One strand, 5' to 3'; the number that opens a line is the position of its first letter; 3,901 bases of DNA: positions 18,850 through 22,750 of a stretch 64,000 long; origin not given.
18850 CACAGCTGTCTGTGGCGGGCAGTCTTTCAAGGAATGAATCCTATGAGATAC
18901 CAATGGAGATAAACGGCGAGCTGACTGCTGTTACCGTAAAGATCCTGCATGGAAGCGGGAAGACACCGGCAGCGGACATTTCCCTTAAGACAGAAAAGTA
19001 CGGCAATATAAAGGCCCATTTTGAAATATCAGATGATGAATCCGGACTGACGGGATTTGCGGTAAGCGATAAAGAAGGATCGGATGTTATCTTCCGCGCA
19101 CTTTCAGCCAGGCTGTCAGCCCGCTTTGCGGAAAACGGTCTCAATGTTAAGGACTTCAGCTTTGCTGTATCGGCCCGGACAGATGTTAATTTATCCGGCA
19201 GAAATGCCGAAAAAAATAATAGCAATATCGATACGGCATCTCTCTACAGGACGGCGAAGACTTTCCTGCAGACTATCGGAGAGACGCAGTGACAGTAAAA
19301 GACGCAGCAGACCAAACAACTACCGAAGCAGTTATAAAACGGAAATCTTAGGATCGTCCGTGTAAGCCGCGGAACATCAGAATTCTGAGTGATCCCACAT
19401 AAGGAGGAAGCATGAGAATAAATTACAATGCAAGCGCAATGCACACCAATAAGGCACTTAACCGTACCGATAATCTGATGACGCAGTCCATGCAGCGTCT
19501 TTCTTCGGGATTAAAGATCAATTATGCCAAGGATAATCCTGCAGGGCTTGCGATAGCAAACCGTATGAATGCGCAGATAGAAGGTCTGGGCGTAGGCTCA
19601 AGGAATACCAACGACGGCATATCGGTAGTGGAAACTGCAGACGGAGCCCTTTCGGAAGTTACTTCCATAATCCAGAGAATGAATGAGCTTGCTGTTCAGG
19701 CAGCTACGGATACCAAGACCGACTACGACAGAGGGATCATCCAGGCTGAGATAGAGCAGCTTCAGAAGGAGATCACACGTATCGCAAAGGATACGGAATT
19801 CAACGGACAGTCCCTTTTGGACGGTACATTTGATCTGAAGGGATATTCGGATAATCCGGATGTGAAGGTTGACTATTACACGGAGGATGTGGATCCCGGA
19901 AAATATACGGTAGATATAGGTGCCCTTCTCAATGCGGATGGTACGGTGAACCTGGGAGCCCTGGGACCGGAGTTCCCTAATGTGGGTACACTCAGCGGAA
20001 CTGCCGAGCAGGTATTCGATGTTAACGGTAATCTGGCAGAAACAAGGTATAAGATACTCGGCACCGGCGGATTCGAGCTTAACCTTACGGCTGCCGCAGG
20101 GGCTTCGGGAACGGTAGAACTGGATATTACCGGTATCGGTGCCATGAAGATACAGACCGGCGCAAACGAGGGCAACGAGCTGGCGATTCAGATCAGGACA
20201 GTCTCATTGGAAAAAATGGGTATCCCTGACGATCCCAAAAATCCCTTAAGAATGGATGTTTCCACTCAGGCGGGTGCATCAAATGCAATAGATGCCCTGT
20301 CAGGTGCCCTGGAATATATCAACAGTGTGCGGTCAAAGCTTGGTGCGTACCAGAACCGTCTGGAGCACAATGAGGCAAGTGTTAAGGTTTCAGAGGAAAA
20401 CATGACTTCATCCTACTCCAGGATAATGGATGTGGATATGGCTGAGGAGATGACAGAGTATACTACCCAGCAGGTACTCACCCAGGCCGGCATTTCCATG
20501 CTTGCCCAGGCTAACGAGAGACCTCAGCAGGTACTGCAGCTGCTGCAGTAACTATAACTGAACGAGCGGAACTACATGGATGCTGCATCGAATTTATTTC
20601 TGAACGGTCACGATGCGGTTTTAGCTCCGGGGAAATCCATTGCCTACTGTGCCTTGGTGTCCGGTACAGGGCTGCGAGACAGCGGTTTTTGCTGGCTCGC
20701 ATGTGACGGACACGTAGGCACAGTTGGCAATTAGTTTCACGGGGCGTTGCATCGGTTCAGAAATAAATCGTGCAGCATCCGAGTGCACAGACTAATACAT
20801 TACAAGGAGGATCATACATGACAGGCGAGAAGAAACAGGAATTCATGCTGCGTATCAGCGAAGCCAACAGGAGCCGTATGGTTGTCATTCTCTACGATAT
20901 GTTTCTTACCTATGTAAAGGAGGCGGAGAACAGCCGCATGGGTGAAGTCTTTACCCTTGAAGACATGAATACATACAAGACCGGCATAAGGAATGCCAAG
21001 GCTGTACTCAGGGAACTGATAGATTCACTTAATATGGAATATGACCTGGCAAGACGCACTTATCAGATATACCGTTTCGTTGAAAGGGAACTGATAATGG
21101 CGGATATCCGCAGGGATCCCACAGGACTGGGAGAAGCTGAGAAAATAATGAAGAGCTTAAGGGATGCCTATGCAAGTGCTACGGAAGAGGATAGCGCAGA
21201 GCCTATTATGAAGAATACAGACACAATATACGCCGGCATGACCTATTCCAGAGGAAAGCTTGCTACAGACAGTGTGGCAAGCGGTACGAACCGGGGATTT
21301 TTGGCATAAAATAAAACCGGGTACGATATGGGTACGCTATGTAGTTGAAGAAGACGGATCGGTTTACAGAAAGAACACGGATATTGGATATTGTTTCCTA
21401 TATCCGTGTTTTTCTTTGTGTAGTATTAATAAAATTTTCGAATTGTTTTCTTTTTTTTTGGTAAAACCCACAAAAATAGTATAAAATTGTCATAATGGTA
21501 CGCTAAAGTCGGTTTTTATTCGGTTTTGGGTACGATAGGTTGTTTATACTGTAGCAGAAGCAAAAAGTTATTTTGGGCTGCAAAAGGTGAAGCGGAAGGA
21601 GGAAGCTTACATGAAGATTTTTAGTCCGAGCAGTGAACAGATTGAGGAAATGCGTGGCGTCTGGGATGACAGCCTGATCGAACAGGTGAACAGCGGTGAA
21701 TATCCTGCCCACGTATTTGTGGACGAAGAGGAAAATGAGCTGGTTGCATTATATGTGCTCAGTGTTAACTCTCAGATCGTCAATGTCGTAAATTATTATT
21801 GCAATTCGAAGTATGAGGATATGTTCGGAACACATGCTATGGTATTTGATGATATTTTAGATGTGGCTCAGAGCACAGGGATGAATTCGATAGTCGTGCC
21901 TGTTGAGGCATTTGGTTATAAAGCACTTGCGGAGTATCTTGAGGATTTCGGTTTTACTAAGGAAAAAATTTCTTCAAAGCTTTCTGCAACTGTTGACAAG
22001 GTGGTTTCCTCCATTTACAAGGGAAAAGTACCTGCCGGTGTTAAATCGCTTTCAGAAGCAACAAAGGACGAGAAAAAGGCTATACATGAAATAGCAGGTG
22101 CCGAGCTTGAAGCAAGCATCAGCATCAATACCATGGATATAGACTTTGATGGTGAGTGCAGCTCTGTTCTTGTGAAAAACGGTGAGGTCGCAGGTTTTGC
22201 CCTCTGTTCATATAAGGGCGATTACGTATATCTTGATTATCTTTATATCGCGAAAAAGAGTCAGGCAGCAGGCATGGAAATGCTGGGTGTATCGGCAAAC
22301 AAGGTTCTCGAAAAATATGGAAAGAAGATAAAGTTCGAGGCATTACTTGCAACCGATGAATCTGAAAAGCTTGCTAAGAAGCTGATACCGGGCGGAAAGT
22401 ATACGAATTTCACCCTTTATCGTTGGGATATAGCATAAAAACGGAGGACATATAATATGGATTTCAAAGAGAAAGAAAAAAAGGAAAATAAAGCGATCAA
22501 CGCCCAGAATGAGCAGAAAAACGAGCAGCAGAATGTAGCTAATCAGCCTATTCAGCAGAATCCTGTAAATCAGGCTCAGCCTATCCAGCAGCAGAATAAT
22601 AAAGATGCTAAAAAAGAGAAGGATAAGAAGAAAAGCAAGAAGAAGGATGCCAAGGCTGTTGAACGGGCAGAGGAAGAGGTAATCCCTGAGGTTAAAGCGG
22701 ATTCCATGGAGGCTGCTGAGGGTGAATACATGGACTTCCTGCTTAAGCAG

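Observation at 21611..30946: Two-gene operon in the flagellar neighbourhood: a degenerate GNAT-like protein and a 2829-aa ORFan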

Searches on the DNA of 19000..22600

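Call 116: search_rna_families(source=window, start=19000, end=22600, threshold=evalue, max_evalue=1)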
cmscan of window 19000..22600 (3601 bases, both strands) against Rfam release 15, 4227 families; matches with E-value up to 1: 0.
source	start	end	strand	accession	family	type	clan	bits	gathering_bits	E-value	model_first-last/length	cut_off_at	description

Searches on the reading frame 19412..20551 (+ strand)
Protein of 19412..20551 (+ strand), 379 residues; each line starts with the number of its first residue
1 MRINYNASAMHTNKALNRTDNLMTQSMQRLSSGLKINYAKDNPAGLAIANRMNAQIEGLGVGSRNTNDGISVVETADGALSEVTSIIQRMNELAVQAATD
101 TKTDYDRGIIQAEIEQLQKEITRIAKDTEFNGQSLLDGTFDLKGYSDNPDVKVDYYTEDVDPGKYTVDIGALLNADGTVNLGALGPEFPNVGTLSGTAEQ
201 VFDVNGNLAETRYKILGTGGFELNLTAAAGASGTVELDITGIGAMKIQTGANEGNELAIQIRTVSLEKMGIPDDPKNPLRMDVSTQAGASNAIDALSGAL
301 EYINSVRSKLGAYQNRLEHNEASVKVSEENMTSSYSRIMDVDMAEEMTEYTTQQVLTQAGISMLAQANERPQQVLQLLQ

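Call 6: search_protein_families(library=pfam, proteins=[window:19412-20551:+], max_evalue=0.01)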
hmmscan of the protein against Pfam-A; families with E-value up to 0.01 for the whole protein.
window:19412-20551:+ (379 aa): 2 families
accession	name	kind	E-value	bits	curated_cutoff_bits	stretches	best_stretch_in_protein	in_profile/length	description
PF00669.25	Flagellin_N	-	2.4e-45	154.4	26.6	1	3-140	1-138/139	Bacterial flagellin N-terminal helical region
PF00700.27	Flagellin_C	-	7e-26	90.8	23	1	293-378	1-86/86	Bacterial flagellin C-terminal helical region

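Call 7: search_protein_families(library=ncbifam, proteins=[window:19412-20551:+], max_evalue=0.01)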
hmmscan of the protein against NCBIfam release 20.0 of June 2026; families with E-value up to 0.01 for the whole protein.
window:19412-20551:+ (379 aa): 33 families (the best 25 are shown)
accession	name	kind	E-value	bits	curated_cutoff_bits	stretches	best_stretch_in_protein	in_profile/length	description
NF009448.0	PRK12806.1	equivalog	6.1e-78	262.7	531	2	3-141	5-143/475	flagellin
NF009444.0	PRK12802.1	equivalog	8.5e-74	248.6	332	2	2-139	4-141/282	flagellin domain-containing protein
NF006466.0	PRK08869.1-1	subfamily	1.2e-69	235.7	426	2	2-144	4-146/377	flagellin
NF009446.0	PRK12804.1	subfamily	1.6e-69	234.7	352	2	1-155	1-143/301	flagellin Hag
NF006467.0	PRK08869.1-2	subfamily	4.6e-66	223.5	443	2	3-141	5-143/400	flagellin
NF009449.0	PRK12807.1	subfamily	9e-66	222.4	347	2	1-141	1-141/287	flagellin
NF006468.0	PRK08869.1-3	subfamily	1.1e-65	222.1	436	2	2-142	4-144/378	polar flagellin E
NF006469.0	PRK08869.1-4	equivalog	4.7e-63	213.8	627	2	2-141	4-143/377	flagellin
NF005294.0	PRK06819.1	subfamily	9.3e-63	213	387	2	3-142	5-144/376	FliC/FljB family flagellin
NF005953.0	PRK08026.1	subfamily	7.8e-60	203.9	619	2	3-136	5-138/548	FliC/FljB family flagellin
NF006470.0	PRK08869.1-5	equivalog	8.6e-60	203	423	2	3-139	4-140/388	flagellin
NF009450.0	PRK12808.1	equivalog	4.1e-59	201.4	476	2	1-139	1-139/476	flagellin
NF038071.1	lat_flg_LafA_2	exception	1.1e-58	198.9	365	2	3-139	5-141/284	lateral flagellin LafA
NF009445.0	PRK12803.1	equivalog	8.2e-50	169.9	450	2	1-136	1-136/335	flagellin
NF010115.0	PRK13588.1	subfamily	3.2e-44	151.8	503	2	2-144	4-146/514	flagellin B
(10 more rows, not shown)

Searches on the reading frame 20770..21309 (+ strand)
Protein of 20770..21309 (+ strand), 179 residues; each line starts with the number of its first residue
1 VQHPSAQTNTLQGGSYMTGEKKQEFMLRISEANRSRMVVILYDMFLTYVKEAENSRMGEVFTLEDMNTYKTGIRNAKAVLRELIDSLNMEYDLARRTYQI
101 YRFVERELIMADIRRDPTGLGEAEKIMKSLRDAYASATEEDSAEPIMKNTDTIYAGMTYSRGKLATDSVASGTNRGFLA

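Call 6: search_protein_families(library=pfam, proteins=[window:20770-21309:+], max_evalue=0.01)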
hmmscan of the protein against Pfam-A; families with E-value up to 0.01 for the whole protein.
window:20770-21309:+ (179 aa): 1 family
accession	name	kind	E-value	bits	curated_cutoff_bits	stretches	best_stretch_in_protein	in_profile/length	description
PF02561.19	FliS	-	3.5e-16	59.9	26.7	1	28-137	8-114/115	Flagellar protein FliS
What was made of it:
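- Checked: FliS is at 20770/20818-21309 (3.5e-16) (call 6).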

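Call 7: search_protein_families(library=ncbifam, proteins=[window:20770-21309:+], max_evalue=0.01)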
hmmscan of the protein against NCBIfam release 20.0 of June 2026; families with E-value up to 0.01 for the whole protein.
window:20770-21309:+ (179 aa): 1 family
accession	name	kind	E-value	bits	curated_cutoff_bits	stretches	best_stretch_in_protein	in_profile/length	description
TIGR00208.1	fliS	equivalog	1.2e-08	35.2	53.75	1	28-138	14-121/124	flagellar export chaperone FliS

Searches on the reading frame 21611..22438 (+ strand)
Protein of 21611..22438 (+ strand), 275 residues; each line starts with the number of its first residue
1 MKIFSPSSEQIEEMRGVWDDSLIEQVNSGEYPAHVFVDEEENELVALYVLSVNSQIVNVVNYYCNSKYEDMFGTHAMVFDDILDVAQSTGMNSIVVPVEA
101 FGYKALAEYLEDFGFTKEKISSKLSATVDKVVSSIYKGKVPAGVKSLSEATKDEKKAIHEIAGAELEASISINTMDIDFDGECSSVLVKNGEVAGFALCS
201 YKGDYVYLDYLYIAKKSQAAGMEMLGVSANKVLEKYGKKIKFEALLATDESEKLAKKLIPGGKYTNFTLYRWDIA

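Call 6: search_protein_families(library=pfam, proteins=[window:21611-22438:+], max_evalue=0.01)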
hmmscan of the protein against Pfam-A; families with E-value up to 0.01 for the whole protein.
window:21611-22438:+ (275 aa): 2 families
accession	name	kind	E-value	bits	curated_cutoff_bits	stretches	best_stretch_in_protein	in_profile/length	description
PF00583.31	Acetyltransf_1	-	0.00014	22.5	20.7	0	177-220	25-74/116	Acetyltransferase (GNAT) family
PF08149.16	BING4CT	-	0.0066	16.6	23.7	0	77-97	18-38/79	BING4CT (NUC141) domain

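Call 7: search_protein_families(library=ncbifam, proteins=[window:21611-22438:+], max_evalue=0.01)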
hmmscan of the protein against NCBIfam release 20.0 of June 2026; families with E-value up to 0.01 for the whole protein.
window:21611-22438:+ (275 aa): 0 families

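Call 49: find_related_loci(query=A1, collection=genome_contigs, flank=10000)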
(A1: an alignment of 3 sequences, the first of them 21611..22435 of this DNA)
Query A1 (275 aa) in genome_contigs; peptide patterns used: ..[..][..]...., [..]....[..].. (x = any residue, [..] = any of these).
149 stretches matched a pattern; 1 encode a relative of the query (tblastn E <= 1e-3); 1 distinct loci.
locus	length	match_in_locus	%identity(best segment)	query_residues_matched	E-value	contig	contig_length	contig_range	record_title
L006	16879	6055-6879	99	1-275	0e+0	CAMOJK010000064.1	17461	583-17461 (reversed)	MAG: uncultured Lachnospiraceae bacterium isolate SRR873603_bin.3_metaWRAP_v1.3_MAG genome assembly, contig: NODE_8226_l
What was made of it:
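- On Flagellar type III export substrate: Only one species among 185,579 GTDB representatives matched the 275-aa partner probe (call 49).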

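Call 54: search_solved_structures(query=A1, max_evalue=10, show_alignments=2)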
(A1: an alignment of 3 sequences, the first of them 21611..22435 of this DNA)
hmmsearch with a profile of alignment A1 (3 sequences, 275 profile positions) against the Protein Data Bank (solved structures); distinct sequences matched with E-value up to 10: 3.
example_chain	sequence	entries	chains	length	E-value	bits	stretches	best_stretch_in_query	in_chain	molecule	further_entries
8fje_A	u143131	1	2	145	0.09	15.8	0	96-119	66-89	E8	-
6jhz_A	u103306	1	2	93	0.22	14.5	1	94-164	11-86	CRISPR-associated endoribonuclease Cas2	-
8ia4_A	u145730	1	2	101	0.23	14.5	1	94-165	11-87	CRISPR-associated endoribonuclease Cas2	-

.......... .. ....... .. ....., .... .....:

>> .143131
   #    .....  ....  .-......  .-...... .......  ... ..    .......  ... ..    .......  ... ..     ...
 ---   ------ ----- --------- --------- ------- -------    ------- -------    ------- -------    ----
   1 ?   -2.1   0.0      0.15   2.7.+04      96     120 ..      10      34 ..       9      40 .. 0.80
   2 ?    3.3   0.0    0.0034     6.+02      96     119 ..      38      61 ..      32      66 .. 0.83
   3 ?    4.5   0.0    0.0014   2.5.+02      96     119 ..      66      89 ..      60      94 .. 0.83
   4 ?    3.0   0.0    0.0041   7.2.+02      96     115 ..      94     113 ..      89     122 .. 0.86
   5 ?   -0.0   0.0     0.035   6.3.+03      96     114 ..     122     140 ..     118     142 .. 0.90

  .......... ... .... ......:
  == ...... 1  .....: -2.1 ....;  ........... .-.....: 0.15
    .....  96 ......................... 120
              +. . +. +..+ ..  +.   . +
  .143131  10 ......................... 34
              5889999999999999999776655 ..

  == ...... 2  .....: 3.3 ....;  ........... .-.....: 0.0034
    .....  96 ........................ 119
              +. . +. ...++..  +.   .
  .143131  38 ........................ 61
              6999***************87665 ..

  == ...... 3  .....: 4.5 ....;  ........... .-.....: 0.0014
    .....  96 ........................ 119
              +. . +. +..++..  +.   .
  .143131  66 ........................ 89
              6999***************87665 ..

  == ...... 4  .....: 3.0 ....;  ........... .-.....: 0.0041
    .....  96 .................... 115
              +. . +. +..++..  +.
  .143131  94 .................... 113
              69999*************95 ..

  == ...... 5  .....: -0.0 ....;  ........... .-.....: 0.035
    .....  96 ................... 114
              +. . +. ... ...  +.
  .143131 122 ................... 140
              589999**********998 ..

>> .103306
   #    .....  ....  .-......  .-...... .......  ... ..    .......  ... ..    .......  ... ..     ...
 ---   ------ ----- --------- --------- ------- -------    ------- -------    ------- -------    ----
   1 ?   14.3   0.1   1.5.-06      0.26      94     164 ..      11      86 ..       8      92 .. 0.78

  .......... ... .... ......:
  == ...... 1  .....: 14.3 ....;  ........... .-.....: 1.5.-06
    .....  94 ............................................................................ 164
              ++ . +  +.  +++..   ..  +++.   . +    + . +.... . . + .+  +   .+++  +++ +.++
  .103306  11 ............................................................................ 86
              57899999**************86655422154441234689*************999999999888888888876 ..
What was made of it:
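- On GNAT acetyltransferase, tested on the 275-aa protein: The PDB profile search gave no GNAT (call 54).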

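Call 63: search_protein_families(library=phrogs, proteins=[window:21611-22435:+], max_evalue=0.01)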
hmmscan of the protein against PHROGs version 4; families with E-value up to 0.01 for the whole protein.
window:21611-22435:+ (275 aa): 0 families

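Call 64: search_protein_families(library=padloc, proteins=[window:21611-22435:+], max_evalue=0.01)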
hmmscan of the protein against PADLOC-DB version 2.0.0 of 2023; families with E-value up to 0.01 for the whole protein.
window:21611-22435:+ (275 aa): 0 families

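Call 109: search_dna_similar(query=window:21611-22435:+, collection=plasmids, mode=protein, max_evalue=0.1, max_rows=10)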
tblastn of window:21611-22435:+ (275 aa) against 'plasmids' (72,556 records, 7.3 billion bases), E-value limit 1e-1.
Records with a match: 2; places in all: 2; records where one place covers at least 80% of the query: 0.
Best place of each record, by identity: <60% 2.
By first word of the organism name: Tritonibacter 2.
By predicted mobility (MOB-suite, as given by PLSDB): non-mobilizable 2.
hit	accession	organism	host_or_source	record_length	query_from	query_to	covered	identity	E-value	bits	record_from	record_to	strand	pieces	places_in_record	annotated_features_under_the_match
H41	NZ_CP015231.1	Tritonibacter mobilis F1926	cell culture,seawater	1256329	179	245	24%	31.9%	4e-3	46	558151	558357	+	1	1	record has no annotation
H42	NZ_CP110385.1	Tritonibacter mobilis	-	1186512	179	245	24%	31.9%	5e-3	46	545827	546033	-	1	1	record has no annotation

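Call 124: search_protein_families(library=pfam, proteins=[L018:10871-19435:+, L018:10001-10822:+, L018:1266-9746:+], max_evalue=0.1)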
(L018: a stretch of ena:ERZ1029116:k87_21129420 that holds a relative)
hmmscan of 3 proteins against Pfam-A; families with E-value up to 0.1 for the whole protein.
L018:10871-19435:+ (2855 aa): 1 family
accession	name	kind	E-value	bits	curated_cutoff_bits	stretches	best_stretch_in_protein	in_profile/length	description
PF23879.1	DUF7232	-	0.064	14.2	27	0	106-130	41-65/79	Family of unknown function (DUF7232)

L018:10001-10822:+ (274 aa): 2 families
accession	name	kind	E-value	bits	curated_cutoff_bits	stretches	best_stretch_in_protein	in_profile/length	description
PF18506.7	RelB-like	-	0.029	14.6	27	1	99-121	20-42/62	RelB Antitoxin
PF10281.14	Ish1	-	0.072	13.9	26.6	0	102-117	5-20/37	Putative nuclear envelope organisation protein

L018:1266-9746:+ (2827 aa): 0 families
